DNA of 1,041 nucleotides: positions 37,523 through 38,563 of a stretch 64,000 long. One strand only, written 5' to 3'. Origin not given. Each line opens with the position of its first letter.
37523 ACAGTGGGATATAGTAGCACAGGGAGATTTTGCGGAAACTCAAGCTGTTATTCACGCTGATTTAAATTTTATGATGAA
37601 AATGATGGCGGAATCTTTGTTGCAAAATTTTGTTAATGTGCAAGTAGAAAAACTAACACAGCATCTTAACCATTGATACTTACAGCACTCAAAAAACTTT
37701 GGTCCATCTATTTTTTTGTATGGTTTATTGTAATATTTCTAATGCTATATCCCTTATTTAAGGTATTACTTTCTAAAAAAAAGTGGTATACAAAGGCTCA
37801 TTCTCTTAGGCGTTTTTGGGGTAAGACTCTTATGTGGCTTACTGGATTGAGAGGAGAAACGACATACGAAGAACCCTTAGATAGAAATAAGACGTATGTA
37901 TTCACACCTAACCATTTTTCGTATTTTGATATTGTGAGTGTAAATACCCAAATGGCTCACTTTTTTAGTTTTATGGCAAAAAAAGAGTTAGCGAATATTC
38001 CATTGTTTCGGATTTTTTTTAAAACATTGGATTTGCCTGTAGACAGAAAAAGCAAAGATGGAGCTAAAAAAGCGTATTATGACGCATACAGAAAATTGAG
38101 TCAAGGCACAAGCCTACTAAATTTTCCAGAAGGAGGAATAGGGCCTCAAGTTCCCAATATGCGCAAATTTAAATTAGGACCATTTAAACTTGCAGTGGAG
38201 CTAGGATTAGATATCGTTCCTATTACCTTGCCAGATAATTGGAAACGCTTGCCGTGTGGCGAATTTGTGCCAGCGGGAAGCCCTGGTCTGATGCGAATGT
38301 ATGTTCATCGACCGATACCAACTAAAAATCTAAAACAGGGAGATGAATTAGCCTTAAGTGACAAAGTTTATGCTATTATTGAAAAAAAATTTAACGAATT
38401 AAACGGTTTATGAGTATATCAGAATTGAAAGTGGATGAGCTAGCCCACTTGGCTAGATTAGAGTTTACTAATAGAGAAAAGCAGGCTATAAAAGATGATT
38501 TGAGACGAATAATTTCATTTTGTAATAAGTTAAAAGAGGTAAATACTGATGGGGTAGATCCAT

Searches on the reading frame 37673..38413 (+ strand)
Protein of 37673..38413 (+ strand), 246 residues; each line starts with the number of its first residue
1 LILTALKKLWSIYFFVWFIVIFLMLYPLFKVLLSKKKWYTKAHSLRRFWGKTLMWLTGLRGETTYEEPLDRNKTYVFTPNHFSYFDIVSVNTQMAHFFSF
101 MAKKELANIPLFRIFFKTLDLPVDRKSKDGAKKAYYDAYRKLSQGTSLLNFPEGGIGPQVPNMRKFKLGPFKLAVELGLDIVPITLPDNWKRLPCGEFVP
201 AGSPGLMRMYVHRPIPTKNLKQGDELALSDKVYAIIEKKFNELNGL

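Call 38: search_protein_families(library=pfam, proteins=[window:37673-38413:+], max_evalue=0.00001)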
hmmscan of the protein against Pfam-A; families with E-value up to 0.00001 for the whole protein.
window:37673-38413:+ (246 aa): 1 family
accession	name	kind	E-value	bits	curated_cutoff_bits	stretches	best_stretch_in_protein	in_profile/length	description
PF01553.26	Acyltransferase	-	8.9e-18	64.8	23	1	65-185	6-130/132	Acyltransferase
